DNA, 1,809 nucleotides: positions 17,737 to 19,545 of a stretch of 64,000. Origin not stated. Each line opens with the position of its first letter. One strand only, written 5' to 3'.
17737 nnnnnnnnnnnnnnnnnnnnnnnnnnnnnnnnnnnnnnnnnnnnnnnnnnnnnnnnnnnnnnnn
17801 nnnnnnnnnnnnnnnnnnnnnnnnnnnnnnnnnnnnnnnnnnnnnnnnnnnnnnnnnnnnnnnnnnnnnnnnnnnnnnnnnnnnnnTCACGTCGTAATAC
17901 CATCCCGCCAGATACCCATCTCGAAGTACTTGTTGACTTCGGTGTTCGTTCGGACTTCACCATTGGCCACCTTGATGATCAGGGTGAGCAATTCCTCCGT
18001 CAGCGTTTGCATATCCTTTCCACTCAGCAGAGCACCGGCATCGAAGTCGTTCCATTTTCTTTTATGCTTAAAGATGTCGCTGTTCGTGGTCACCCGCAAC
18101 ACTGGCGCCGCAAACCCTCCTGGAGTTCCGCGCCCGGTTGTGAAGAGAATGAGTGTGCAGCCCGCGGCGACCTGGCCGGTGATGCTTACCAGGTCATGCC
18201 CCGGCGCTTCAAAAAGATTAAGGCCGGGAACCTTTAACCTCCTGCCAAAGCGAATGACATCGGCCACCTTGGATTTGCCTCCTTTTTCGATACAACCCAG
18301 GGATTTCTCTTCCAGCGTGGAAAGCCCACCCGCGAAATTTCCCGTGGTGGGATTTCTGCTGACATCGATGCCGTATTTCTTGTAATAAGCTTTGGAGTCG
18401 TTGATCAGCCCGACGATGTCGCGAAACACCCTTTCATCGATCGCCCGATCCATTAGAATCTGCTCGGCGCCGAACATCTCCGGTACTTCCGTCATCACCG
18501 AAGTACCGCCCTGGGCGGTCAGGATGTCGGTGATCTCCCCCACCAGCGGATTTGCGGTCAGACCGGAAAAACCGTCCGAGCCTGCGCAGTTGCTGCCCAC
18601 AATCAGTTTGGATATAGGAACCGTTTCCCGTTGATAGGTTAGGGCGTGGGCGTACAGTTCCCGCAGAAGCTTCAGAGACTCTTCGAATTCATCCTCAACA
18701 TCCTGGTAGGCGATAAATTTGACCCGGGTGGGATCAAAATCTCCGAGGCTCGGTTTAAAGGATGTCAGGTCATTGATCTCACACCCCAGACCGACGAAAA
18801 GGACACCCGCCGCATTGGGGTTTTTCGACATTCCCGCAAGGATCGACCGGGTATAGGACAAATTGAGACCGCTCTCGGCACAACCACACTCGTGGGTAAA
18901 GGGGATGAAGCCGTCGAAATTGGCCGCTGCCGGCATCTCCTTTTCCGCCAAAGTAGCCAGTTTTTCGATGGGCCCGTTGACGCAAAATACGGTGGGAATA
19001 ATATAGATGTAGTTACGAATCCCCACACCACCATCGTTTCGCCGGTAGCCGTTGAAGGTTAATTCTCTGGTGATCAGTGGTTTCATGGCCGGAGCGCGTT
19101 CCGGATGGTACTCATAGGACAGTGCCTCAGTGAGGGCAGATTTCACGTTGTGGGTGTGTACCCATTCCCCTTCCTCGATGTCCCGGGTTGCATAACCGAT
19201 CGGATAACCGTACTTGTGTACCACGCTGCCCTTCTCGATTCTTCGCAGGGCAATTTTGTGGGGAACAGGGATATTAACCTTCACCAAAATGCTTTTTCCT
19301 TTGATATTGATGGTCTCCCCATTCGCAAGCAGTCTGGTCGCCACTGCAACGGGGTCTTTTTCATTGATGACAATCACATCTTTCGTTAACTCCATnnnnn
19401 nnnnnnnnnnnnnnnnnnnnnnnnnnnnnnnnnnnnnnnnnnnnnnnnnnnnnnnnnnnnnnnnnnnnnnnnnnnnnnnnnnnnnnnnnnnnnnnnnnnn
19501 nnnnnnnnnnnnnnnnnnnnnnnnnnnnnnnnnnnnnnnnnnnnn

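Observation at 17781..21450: Nested paralogous segment: a second, gutted copy of the livH-livJ-glcDE-glcF-abfD-porB' block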

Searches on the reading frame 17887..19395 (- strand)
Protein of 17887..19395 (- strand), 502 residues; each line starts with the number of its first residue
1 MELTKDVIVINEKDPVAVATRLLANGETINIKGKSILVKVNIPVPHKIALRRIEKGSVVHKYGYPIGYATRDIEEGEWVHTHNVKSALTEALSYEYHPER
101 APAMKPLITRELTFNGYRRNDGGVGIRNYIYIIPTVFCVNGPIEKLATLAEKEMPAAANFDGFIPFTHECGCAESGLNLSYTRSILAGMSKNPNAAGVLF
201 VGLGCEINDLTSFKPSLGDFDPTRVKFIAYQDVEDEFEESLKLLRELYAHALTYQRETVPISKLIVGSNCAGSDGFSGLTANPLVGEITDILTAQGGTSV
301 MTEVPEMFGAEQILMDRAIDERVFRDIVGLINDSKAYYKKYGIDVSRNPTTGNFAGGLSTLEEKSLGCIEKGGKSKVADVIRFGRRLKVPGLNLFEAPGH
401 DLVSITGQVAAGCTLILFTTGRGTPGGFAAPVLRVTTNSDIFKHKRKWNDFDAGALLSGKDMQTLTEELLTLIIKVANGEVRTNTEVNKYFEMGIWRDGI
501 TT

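Call 3: search_protein_families(library=pfam, proteins=[window:17887-19395:-])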
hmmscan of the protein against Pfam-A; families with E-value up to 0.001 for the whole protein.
window:17887-19395:- (502 aa): 3 families
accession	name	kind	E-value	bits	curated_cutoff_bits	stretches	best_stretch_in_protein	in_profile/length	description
PF20629.2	GD_AH_C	-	6.1e-89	298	26.8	1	261-500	1-241/242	D-galactarate/Altronate dehydratase, C-terminal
PF04295.18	GD_AH_second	-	2.1e-38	131.9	27.3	1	116-251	1-135/136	D-galactarate dehydratase/Altronate hydrolase, second domain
PF08666.17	SAF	-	6e-10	40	21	1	14-85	1-63/63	SAF domain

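Call 18: find_encoding_contigs(protein=window:17887-19395:-, flank=10000, max_places=10)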
Protein window:17887-19395:- (502 aa): 24 contigs read that carry it; 5 places shown.
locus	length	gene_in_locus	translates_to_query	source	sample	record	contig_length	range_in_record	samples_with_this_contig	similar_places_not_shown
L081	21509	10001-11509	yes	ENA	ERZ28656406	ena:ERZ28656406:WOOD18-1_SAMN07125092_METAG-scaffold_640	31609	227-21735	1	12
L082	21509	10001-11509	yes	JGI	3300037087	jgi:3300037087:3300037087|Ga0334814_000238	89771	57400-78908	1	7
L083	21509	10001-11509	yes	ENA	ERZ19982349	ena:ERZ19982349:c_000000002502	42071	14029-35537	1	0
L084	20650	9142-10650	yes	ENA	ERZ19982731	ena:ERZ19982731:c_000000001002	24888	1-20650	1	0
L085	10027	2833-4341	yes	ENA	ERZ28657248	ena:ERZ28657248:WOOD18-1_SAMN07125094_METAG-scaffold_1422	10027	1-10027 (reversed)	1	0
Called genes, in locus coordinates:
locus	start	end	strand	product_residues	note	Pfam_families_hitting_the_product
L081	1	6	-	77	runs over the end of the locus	?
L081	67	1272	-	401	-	PF00083:Sugar_tr, PF05977:MFS_3, PF07690:MFS_1, PF12832:MFS_1_like, PF07690:MFS_1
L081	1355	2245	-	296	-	-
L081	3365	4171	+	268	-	PF09339:HTH_IclR, PF01614:IclR_C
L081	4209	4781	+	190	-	PF01558:POR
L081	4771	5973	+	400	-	PF13187:Fer4_9 (faint), PF14691:Fer4_20, PF01266:DAO (weak), PF00037:Fer4 (weak)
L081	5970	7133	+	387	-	PF01855:POR_N, PF02780:Transketolase_C (faint), PF17147:PFOR_II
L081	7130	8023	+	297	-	PF02775:TPP_enzyme_C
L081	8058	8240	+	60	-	PF11794:HpaB_N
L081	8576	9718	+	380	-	PF13433:Peripla_BP_5, PF13458:Peripla_BP_6, PF01094:ANF_receptor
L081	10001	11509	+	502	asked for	PF08666:SAF, PF04295:GD_AH_second, PF20629:GD_AH_C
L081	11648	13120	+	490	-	PF11794:HpaB_N, PF03241:HpaB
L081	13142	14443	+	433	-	PF12797:Fer4_2 (faint), PF13187:Fer4_9 (faint), PF13237:Fer4_10 (faint), PF12838:Fer4_7, PF13183:Fer4_8, PF13484:Fer4_16 (weak), PF13534:Fer4_17, PF02754:CCG, +3 more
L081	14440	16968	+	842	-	PF01565:FAD_binding_4, PF02913:FAD-oxidase_C, PF01565:FAD_binding_4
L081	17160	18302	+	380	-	PF13433:Peripla_BP_5, PF13458:Peripla_BP_6, PF01094:ANF_receptor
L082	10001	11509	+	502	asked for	PF08666:SAF, PF04295:GD_AH_second, PF20629:GD_AH_C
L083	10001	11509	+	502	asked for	PF08666:SAF, PF04295:GD_AH_second, PF20629:GD_AH_C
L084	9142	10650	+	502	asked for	PF08666:SAF, PF04295:GD_AH_second, PF20629:GD_AH_C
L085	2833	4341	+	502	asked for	PF08666:SAF, PF04295:GD_AH_second, PF20629:GD_AH_C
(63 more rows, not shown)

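Call 19: find_related_loci(query=window:17887-19395:-, collection=metagenome_contigs, flank=10000)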
Query window:17887-19395:- (502 aa) in metagenome_contigs; peptide patterns used: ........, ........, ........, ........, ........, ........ (x = any residue, [..] = any of these).
319 stretches matched a pattern; 156 encode a relative of the query (tblastn E <= 1e-3); the best 80 are kept; 80 distinct loci.
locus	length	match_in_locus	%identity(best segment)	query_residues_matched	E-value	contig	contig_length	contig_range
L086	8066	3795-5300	87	1-502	0e+0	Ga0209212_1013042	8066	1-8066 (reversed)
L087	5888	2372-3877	86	1-502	0e+0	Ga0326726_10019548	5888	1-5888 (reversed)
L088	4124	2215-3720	85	1-502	0e+0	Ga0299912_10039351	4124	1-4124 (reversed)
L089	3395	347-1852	84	1-502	0e+0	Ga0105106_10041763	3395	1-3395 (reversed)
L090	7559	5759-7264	84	1-502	0e+0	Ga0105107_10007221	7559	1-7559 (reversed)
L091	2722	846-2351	82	1-502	0e+0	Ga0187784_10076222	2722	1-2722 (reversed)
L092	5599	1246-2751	81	1-502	0e+0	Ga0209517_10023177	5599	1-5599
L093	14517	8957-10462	81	1-502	0e+0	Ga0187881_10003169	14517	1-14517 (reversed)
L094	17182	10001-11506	80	1-502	0e+0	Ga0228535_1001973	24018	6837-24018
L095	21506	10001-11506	80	1-502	0e+0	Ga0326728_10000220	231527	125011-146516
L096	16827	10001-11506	81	1-502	0e+0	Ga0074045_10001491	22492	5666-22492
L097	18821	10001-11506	81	1-502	0e+0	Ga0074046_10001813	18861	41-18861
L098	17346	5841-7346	80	1-502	0e+0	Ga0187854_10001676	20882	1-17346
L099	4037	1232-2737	80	1-502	0e+0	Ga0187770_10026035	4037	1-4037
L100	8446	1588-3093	79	1-502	0e+0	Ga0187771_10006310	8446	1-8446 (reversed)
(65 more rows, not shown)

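Call 23: search_protein_families(library=pfam, proteins=[L098:4427-5776:+, L098:7425-8597:+, L098:8561-9652:+, L098:11396-12136:+, L098:13494-15632:+, L086:2137-3735:+, L086:5519-6703:+, L086:6825-7832:+])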
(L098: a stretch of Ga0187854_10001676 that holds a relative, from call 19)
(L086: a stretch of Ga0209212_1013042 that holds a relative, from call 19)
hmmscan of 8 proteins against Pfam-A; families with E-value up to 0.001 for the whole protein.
L098:4427-5776:+ (449 aa): 1 family
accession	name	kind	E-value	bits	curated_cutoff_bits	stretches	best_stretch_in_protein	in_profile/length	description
PF07690.21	MFS_1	-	3.1e-46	158.3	33.4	1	45-406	1-346/347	Major Facilitator Superfamily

L098:7425-8597:+ (390 aa): 2 families
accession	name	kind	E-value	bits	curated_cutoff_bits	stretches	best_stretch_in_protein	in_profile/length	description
PF04015.17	DUF362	-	8.4e-26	91.7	24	1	132-322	15-199/200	Domain of unknown function (DUF362)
PF10518.14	TAT_signal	-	1.1e-05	25.6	22.7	1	3-22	1-20/21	TAT (twin-arginine translocation) pathway signal sequence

L098:8561-9652:+ (363 aa): 1 family
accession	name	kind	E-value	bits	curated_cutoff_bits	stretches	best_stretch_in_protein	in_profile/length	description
PF04199.19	Cyclase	-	8.2e-21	75.1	23.1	1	104-294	2-138/142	Putative cyclase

L098:11396-12136:+ (246 aa): 1 family
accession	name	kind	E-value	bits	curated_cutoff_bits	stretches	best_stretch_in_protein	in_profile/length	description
PF00731.26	AIRC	-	1.6e-15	57.3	30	1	120-241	2-124/148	AIR carboxylase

L098:13494-15632:+ (712 aa): 2 families
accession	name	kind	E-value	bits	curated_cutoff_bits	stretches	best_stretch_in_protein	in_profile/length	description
PF01314.23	AFOR_C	-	1.2e-98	331.3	27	1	262-697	7-385/385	Aldehyde ferredoxin oxidoreductase, domains 2 & 3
PF02730.20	AFOR_N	-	8.6e-46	156.6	29.8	1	26-236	2-197/199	Aldehyde ferredoxin oxidoreductase, N-terminal domain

L086:2137-3735:+ (532 aa): 3 families
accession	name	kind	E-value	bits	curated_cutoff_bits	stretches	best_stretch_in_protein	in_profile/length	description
PF07690.21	MFS_1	-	6.4e-48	163.9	33.4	1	129-490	1-346/347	Major Facilitator Superfamily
PF11794.13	HpaB_N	-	5.5e-21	75.8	35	1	25-118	1-94/270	4-hydroxyphenylacetate 3-hydroxylase N terminal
PF00083.30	Sugar_tr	-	4.9e-09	36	22.3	1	157-527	44-439/452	Sugar (and other) transporter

L086:5519-6703:+ (394 aa): 2 families
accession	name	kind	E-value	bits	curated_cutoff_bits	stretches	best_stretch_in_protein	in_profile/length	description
PF04015.17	DUF362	-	9.4e-29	101.3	24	1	109-326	1-199/200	Domain of unknown function (DUF362)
PF10518.14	TAT_signal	-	0.00014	22.1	22.7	1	4-22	2-20/21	TAT (twin-arginine translocation) pathway signal sequence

L086:6825-7832:+ (335 aa): 1 family
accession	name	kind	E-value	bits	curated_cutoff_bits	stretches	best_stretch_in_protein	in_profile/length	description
PF04199.19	Cyclase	-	2.4e-21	76.9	23.1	1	117-266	21-138/142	Putative cyclase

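Call 58: search_solved_structures(query=window:17887-19395:-, max_evalue=0.00001)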
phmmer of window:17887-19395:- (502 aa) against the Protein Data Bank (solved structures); distinct sequences matched with E-value up to 0.00001: 2.
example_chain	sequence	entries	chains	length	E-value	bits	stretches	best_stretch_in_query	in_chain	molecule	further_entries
6u7l_A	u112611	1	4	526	8.4e-68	232.4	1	40-485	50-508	Galactarate dehydratase (L-threo-forming)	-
3k3s_A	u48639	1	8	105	5.7e-13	51.5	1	8-86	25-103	Altronate hydrolase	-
